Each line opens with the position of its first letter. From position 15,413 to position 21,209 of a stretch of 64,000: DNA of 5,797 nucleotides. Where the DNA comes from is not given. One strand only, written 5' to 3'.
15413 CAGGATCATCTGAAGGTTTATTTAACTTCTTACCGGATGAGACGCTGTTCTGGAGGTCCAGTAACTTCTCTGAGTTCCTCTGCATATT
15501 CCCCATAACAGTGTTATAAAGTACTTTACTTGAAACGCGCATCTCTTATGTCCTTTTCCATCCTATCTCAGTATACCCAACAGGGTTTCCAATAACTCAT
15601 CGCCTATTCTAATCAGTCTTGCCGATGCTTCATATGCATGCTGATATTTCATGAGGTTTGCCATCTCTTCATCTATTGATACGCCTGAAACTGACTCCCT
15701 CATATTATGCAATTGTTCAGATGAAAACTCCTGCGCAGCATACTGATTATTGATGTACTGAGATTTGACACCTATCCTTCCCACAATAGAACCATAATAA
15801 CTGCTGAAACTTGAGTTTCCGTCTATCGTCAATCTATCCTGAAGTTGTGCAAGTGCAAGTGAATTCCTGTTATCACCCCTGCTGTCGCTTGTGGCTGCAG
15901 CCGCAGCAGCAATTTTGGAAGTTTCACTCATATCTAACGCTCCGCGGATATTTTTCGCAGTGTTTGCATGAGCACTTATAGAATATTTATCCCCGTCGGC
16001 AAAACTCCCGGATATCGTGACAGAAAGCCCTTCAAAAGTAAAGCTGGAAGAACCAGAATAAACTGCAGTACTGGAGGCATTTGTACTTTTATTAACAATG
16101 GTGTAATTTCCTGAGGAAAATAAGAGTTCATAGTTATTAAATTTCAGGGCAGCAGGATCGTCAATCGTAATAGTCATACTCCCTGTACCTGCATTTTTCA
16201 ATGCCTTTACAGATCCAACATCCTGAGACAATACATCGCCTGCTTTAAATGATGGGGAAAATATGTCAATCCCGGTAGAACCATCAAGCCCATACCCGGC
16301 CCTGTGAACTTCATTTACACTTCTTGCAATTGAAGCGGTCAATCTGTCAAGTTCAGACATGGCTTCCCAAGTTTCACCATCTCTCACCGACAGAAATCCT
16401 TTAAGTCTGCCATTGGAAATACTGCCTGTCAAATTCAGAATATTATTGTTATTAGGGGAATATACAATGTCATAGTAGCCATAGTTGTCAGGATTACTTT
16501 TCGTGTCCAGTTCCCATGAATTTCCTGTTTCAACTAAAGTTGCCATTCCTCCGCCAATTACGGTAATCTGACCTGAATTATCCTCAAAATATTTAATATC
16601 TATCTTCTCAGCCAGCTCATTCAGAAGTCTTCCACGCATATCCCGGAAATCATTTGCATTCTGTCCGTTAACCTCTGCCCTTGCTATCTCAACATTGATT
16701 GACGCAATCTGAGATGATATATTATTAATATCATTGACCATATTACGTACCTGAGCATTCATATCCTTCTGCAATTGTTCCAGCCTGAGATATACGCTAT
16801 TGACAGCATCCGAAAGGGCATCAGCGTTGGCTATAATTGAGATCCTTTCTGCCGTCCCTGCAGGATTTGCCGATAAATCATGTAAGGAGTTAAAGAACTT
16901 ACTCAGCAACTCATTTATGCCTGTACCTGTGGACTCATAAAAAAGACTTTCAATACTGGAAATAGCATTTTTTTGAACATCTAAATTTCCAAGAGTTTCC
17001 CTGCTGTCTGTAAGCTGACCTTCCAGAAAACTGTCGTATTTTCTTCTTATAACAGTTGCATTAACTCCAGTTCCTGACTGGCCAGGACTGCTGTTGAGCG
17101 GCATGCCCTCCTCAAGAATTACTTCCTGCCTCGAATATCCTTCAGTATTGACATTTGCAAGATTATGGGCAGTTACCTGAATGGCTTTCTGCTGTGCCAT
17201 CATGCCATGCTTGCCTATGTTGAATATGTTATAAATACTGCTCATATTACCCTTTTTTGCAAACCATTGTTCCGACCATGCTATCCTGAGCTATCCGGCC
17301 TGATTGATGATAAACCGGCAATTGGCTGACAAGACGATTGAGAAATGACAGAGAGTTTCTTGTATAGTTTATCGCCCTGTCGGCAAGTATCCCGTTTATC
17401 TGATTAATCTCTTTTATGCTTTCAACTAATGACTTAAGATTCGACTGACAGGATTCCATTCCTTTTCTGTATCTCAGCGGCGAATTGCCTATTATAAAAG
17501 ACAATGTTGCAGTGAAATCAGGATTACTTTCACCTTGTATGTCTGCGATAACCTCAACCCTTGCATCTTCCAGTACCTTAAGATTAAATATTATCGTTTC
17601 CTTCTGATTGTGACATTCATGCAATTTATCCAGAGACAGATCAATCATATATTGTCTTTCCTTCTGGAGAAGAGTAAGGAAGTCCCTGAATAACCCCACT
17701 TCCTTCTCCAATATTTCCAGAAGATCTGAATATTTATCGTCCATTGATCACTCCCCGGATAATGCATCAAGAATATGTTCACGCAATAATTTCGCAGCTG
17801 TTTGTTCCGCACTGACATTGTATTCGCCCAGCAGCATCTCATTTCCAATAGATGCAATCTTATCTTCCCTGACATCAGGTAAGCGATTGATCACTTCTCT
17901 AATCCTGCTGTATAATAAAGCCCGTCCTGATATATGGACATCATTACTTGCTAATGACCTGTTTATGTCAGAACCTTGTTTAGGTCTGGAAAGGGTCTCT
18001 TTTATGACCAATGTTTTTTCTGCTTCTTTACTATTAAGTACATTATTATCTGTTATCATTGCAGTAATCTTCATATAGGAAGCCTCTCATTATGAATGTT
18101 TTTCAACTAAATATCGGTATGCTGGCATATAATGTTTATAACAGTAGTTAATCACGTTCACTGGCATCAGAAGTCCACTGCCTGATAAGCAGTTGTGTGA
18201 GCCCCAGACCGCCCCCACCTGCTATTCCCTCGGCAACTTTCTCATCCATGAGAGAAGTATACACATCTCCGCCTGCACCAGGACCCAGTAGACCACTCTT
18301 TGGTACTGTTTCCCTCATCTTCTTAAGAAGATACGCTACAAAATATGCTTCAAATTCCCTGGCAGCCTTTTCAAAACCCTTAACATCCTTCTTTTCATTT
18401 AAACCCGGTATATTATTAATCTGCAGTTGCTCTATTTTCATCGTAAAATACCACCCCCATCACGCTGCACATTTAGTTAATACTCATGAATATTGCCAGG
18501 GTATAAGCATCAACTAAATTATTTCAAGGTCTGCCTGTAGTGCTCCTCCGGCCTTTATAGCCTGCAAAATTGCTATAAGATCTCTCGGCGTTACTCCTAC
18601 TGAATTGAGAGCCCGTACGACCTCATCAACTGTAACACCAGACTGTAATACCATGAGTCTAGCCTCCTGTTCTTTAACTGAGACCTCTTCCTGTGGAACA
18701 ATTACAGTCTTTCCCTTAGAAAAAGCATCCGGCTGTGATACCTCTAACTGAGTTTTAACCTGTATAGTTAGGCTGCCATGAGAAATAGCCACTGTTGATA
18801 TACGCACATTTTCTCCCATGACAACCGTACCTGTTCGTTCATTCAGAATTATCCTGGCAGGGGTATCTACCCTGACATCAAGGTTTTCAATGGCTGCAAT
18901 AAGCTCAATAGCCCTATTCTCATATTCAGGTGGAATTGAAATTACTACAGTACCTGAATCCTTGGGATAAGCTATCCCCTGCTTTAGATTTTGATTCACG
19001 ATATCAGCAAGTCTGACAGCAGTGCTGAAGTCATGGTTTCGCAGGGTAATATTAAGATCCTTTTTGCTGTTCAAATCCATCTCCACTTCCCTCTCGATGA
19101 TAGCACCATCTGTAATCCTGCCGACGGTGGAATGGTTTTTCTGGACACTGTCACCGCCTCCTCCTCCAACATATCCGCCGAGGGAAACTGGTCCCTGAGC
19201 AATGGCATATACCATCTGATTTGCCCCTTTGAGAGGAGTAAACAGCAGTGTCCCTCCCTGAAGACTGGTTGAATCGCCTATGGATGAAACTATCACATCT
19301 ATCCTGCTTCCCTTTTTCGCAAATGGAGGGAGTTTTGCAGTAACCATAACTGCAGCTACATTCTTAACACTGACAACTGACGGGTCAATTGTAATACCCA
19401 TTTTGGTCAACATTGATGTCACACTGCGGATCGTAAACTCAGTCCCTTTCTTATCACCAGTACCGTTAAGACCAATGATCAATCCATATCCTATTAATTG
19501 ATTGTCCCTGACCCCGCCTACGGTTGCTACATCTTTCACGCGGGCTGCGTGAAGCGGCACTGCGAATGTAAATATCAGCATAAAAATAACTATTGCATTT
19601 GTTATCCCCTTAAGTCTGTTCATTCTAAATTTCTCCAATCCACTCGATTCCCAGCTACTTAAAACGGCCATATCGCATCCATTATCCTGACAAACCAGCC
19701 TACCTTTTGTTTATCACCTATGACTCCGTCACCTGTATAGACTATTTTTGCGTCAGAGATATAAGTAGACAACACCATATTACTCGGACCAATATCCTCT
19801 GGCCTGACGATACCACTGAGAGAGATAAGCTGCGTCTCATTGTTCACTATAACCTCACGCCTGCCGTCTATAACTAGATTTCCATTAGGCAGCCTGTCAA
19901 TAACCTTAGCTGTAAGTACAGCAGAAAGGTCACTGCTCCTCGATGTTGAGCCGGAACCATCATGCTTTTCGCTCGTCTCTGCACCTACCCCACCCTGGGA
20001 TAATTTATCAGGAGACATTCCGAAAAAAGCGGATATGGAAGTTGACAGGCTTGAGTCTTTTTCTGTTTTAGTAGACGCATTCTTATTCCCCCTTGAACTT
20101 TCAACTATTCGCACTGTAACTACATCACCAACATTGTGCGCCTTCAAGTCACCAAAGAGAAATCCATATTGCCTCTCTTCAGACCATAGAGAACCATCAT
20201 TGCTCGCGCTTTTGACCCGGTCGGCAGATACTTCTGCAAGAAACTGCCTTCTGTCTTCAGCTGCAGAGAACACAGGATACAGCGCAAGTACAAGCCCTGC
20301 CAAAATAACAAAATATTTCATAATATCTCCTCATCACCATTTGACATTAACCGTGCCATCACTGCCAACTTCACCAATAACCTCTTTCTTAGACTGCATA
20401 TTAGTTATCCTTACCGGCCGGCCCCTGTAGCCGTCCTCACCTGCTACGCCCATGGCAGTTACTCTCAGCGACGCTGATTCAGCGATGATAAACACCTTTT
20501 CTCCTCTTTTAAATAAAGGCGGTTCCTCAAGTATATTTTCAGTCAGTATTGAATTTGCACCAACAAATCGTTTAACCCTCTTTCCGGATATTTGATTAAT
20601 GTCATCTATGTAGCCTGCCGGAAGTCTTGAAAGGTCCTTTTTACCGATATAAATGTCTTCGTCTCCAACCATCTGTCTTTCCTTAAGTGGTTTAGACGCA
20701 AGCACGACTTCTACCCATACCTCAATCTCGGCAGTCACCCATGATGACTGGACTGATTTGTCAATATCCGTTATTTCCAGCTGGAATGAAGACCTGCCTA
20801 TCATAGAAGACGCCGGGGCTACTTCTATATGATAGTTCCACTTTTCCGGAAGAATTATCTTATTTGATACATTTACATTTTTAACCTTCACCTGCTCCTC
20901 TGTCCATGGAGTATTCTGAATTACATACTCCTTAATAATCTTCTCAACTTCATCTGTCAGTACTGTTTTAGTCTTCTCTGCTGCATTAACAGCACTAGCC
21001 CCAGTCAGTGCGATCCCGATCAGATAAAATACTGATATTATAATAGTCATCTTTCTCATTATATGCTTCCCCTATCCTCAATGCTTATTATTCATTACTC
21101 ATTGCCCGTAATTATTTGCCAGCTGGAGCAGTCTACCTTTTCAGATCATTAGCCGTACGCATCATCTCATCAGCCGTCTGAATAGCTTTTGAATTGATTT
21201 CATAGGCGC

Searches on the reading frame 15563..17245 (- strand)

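Call 52: search_protein_families(library=pfam, proteins=[window:15563-17245:-], max_evalue=0.00001)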
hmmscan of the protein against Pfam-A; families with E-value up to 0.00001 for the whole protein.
window:15563-17245:- (560 aa): 4 families
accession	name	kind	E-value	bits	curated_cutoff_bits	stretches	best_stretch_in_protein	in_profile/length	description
PF22638.1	FlgK_D1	-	2.3e-60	204.6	28.6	1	96-329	2-233/233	Flagellar hook-associated protein FlgK helical domain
PF06429.18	Flg_bbr_C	-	5.6e-12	45.4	23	1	519-557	7-45/46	Flagellar basal body rod FlgEFG protein C-terminal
PF21158.3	flgK_1st_1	-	3e-08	34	24.2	1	350-423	5-79/81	Flagellar hook-associated protein 1, D2-like domain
PF00460.25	Flg_bb_rod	-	7.2e-08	32.7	20.7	1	9-37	2-30/31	Flagella basal body rod protein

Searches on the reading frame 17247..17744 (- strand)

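Call 53: search_protein_families(library=pfam, proteins=[window:17247-17744:-], max_evalue=0.00001)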
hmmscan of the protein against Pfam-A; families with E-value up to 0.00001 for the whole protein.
window:17247-17744:- (165 aa): 1 family
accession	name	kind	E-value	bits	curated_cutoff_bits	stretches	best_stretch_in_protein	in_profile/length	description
PF05130.17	FlgN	-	5.4e-22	79.2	30.5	1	4-150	2-144/147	FlgN protein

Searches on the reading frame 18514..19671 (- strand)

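Call 53: search_protein_families(library=pfam, proteins=[window:18514-19671:-], max_evalue=0.00001)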
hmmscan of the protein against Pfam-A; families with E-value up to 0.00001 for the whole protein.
window:18514-19671:- (385 aa): 1 family
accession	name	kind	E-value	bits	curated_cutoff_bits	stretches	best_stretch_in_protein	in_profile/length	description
PF02119.21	FlgI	-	8.9e-141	469.2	25.3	1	44-384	1-343/343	Flagellar P-ring protein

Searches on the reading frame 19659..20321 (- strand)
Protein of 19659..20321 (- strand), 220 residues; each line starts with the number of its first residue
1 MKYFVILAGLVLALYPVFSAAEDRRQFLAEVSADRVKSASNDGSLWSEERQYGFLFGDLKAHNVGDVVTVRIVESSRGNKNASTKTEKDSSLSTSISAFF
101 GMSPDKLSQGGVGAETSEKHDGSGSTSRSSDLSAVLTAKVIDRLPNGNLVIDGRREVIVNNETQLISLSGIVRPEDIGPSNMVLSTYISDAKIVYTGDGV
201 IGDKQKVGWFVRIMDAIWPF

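Call 53: search_protein_families(library=pfam, proteins=[window:19659-20321:-], max_evalue=0.00001)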
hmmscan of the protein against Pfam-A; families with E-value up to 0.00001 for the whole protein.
window:19659-20321:- (220 aa): 1 family
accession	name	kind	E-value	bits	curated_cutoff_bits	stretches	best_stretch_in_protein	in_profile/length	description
PF02107.21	FlgH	-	8.2e-57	192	27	1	40-219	2-172/172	Flagellar L-ring protein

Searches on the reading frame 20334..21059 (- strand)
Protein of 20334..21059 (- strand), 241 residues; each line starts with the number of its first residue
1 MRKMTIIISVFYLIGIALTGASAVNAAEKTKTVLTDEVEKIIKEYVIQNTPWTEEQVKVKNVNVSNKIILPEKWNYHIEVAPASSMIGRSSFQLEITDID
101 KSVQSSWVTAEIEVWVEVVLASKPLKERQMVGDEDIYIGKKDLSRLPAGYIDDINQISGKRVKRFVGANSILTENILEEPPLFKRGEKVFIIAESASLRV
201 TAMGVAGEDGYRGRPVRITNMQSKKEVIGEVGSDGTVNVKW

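Call 53: search_protein_families(library=pfam, proteins=[window:20334-21059:-], max_evalue=0.00001)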
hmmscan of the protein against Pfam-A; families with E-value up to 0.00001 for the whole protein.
window:20334-21059:- (241 aa): 2 families
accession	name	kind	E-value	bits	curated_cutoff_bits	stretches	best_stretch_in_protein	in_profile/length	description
PF13144.11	ChapFlgA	-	6.4e-30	104.1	23.8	1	117-239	2-122/122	Chaperone for flagella basal body P-ring formation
PF08666.17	SAF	-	6e-06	27.1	21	0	117-175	2-60/63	SAF domain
